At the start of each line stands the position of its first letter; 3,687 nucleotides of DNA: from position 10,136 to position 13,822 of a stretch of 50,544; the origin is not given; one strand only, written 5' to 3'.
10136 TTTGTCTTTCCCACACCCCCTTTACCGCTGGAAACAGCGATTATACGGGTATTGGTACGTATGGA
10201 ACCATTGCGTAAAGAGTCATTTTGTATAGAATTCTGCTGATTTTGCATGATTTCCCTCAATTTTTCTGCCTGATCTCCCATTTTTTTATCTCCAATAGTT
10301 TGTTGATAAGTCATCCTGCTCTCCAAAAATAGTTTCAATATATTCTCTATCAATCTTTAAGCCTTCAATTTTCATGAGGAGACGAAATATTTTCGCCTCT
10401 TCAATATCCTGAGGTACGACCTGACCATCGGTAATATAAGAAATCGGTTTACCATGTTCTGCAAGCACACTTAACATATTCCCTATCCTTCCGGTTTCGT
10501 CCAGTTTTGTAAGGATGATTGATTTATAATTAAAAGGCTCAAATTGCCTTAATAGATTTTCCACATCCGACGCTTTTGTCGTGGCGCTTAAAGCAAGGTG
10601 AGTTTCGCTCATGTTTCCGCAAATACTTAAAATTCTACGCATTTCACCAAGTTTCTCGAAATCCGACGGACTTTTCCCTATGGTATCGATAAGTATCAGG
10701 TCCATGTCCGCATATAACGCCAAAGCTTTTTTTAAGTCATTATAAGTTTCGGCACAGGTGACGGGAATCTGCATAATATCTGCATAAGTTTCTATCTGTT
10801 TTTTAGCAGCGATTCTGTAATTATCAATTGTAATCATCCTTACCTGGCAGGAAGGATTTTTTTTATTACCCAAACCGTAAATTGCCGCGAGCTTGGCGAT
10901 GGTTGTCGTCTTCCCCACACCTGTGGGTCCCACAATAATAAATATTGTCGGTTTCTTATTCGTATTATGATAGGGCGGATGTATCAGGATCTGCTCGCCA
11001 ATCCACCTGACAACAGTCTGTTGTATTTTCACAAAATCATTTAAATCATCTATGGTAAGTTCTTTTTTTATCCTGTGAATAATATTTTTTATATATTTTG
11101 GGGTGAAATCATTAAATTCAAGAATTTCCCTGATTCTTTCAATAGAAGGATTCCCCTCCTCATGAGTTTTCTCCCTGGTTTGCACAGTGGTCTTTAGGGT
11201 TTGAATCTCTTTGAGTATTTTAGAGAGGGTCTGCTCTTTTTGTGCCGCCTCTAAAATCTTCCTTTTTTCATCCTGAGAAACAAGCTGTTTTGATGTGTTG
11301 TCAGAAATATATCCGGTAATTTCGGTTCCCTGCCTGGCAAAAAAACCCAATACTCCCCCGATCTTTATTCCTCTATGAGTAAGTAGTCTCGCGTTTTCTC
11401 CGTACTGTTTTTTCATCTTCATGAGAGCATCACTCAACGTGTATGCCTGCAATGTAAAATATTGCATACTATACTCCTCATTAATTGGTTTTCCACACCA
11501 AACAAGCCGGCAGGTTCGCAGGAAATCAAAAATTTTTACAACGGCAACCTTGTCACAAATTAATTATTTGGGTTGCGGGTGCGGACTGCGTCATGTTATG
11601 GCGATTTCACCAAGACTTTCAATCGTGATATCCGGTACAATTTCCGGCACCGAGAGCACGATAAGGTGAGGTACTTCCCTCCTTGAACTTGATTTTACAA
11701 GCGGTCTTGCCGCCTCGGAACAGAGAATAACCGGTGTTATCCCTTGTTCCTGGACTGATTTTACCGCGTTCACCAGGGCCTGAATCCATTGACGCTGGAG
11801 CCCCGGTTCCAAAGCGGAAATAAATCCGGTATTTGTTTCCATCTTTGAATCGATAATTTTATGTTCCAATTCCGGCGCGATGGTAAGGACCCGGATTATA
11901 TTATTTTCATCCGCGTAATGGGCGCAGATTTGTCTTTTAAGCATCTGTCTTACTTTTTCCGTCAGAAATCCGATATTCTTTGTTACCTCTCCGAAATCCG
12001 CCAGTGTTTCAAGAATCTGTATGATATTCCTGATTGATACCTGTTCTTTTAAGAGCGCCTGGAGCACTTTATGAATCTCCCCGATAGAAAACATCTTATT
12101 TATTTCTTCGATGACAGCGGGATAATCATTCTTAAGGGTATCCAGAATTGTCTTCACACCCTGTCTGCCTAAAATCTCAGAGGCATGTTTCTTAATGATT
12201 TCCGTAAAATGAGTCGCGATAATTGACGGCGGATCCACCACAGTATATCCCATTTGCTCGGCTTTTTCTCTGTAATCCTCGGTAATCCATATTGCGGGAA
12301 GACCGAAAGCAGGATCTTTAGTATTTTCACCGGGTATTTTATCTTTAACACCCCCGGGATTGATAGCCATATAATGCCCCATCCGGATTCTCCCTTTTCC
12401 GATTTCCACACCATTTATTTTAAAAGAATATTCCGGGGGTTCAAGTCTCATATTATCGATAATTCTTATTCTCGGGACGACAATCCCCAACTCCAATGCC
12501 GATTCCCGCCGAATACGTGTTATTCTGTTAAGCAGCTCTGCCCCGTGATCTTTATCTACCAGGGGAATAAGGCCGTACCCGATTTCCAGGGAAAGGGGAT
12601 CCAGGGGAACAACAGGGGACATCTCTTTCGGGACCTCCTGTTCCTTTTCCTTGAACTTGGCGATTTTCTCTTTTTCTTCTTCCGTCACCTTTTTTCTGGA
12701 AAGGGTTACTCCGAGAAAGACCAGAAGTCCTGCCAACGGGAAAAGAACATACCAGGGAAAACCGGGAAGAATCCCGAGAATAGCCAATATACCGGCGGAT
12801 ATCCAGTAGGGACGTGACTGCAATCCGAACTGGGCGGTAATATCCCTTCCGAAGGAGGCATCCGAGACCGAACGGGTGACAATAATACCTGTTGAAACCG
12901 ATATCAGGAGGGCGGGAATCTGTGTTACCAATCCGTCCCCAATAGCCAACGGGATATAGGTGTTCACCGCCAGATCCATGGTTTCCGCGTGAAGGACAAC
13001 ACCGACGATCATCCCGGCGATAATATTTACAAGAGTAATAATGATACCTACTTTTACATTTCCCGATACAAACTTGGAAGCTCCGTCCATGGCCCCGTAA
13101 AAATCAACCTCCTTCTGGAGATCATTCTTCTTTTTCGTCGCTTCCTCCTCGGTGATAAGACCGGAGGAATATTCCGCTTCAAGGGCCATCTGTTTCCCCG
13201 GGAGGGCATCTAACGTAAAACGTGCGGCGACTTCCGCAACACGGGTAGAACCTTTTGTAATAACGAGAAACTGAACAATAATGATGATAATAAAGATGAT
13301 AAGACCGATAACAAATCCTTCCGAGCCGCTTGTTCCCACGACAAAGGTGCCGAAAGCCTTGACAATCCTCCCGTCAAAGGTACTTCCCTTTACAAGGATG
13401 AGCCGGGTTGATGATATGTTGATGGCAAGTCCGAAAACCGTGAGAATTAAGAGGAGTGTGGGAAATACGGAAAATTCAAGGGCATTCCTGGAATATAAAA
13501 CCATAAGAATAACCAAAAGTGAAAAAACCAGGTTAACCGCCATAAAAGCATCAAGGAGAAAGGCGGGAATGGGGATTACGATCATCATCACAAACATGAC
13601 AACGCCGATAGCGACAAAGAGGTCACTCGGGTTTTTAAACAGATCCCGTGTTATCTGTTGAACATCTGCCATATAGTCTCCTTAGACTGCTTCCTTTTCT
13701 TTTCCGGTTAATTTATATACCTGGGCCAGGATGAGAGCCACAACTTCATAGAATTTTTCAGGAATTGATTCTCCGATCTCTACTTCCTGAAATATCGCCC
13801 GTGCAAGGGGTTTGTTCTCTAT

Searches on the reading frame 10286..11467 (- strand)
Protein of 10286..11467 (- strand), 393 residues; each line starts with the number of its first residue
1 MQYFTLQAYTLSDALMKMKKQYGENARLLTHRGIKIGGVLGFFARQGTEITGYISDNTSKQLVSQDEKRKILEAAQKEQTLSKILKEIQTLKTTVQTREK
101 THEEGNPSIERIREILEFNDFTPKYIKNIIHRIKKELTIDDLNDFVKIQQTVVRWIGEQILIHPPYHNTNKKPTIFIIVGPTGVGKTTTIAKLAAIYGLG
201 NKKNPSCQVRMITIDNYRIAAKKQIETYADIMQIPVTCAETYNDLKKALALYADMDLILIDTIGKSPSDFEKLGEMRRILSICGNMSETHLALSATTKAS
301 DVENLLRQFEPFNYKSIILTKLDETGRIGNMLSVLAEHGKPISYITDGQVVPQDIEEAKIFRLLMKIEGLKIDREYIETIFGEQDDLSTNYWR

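Call 56: search_protein_families(library=pfam, proteins=[window:10286-11467:-], max_evalue=0.0001)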
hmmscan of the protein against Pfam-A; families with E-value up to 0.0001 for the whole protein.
window:10286-11467:- (393 aa): 1 family
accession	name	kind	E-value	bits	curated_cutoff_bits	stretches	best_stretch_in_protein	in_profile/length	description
PF00448.28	SRP54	-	4.4e-37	128.1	22.7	1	173-365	1-192/196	SRP54-type protein, GTPase domain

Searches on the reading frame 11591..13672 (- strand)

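Call 56: search_protein_families(library=pfam, proteins=[window:11591-13672:-], max_evalue=0.0001)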
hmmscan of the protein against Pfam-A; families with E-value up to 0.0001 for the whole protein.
window:11591-13672:- (693 aa): 1 family
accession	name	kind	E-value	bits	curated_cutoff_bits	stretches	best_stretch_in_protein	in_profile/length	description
PF00771.25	FHIPEP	-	6.2e-252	838.3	29.1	1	28-682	2-656/657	FHIPEP family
